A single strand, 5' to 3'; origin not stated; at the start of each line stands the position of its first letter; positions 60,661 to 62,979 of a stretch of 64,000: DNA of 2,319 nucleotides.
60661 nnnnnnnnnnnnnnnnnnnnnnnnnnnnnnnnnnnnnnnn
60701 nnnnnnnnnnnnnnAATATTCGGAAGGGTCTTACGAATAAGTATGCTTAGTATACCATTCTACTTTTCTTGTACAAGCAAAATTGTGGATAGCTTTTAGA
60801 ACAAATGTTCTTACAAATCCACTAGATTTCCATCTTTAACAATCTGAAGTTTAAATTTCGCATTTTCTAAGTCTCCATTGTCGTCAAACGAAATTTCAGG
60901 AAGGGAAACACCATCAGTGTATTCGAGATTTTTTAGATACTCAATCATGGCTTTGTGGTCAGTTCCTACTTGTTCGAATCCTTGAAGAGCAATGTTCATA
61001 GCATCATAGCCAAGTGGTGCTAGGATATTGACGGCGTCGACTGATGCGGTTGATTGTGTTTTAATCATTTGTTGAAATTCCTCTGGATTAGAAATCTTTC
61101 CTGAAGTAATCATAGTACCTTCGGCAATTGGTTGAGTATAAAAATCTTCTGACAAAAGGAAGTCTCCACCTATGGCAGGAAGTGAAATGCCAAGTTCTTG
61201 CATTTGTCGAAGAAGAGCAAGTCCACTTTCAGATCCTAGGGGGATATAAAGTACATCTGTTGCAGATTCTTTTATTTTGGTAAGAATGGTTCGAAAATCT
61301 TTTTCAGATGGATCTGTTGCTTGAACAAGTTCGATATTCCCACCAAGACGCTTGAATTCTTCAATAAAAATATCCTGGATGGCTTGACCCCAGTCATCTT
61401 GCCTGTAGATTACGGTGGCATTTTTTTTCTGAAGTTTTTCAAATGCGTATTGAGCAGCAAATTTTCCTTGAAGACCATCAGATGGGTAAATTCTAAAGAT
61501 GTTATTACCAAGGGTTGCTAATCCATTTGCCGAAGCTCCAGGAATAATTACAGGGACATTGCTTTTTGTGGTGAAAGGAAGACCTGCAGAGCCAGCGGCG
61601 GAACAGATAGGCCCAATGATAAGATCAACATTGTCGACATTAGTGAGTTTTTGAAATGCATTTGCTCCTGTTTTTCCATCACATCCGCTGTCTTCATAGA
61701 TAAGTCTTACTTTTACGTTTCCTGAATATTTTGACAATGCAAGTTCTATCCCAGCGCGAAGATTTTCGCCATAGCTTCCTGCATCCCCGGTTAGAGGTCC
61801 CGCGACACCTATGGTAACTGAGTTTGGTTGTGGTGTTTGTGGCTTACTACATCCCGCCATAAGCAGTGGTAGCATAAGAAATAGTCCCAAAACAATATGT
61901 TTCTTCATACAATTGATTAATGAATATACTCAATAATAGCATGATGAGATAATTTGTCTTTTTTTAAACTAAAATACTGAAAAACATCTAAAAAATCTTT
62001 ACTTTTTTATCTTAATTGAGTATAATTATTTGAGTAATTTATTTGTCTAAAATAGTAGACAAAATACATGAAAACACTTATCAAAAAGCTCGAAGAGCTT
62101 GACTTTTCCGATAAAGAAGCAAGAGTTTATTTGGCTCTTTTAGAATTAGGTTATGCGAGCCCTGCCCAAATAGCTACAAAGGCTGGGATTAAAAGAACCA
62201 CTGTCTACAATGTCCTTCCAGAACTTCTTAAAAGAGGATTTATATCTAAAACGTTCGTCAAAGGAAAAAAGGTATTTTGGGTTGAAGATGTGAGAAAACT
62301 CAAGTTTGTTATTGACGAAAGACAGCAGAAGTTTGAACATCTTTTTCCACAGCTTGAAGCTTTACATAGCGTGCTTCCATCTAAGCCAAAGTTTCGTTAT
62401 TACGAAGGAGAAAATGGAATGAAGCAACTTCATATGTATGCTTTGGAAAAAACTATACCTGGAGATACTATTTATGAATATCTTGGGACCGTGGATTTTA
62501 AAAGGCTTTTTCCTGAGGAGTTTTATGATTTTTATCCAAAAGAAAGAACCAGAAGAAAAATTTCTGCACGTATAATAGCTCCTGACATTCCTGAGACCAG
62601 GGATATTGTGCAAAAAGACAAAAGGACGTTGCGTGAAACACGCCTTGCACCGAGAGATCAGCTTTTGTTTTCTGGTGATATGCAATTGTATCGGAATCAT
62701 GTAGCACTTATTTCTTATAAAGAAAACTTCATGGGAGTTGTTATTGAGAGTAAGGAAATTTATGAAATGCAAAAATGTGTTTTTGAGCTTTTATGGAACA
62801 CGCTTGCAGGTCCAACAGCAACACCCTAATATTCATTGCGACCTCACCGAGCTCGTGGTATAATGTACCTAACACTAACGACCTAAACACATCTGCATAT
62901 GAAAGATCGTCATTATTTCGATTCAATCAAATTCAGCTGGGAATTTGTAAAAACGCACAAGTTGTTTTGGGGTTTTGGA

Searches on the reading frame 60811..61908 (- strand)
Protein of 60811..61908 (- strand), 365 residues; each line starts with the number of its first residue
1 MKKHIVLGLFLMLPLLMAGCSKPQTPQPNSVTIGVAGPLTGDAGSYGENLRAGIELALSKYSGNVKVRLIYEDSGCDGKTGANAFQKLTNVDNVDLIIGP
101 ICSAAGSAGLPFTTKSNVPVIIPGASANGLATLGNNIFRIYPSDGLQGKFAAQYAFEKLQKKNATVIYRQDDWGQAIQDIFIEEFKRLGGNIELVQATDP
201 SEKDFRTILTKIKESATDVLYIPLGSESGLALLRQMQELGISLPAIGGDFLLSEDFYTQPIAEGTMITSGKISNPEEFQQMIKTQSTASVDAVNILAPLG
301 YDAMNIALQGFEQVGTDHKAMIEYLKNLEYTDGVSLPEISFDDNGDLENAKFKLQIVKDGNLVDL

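Call 17: search_protein_families(library=ncbifam, proteins=[window:60811-61908:-], max_evalue=0.00001)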
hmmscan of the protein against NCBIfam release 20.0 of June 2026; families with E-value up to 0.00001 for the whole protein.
window:60811-61908:- (365 aa): 2 families
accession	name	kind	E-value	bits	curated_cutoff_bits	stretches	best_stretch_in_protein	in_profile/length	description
NF011933.0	PRK15404.1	subfamily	7.3e-31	107.5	477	1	27-354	23-357/370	high-affinity branched-chain amino acid ABC transporter substrate-binding protein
TIGR03407.1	urea_ABC_UrtA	exception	4.6e-08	32.4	492.75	1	66-243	41-218/361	urea ABC transporter substrate-binding protein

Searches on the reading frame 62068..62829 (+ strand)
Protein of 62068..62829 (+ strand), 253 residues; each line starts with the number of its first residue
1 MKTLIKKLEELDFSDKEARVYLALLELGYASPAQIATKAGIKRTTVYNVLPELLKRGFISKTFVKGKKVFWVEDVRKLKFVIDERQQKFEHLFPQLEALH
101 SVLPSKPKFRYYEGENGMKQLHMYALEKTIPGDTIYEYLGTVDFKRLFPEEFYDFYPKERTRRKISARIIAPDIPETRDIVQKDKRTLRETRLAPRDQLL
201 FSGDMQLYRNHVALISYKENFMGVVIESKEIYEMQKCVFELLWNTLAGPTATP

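Call 82: search_protein_families(library=pfam, proteins=[window:62068-62829:+], max_evalue=0.001)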
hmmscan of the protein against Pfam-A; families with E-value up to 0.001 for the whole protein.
window:62068-62829:+ (253 aa): 2 families
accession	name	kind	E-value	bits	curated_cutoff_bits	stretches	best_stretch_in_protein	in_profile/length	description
PF01978.25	TrmB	-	6.8e-15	55.1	25.6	1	8-62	1-55/68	Sugar-specific transcriptional regulator TrmB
PF01047.28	MarR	-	0.00035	20.8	24.6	1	24-62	12-50/59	MarR family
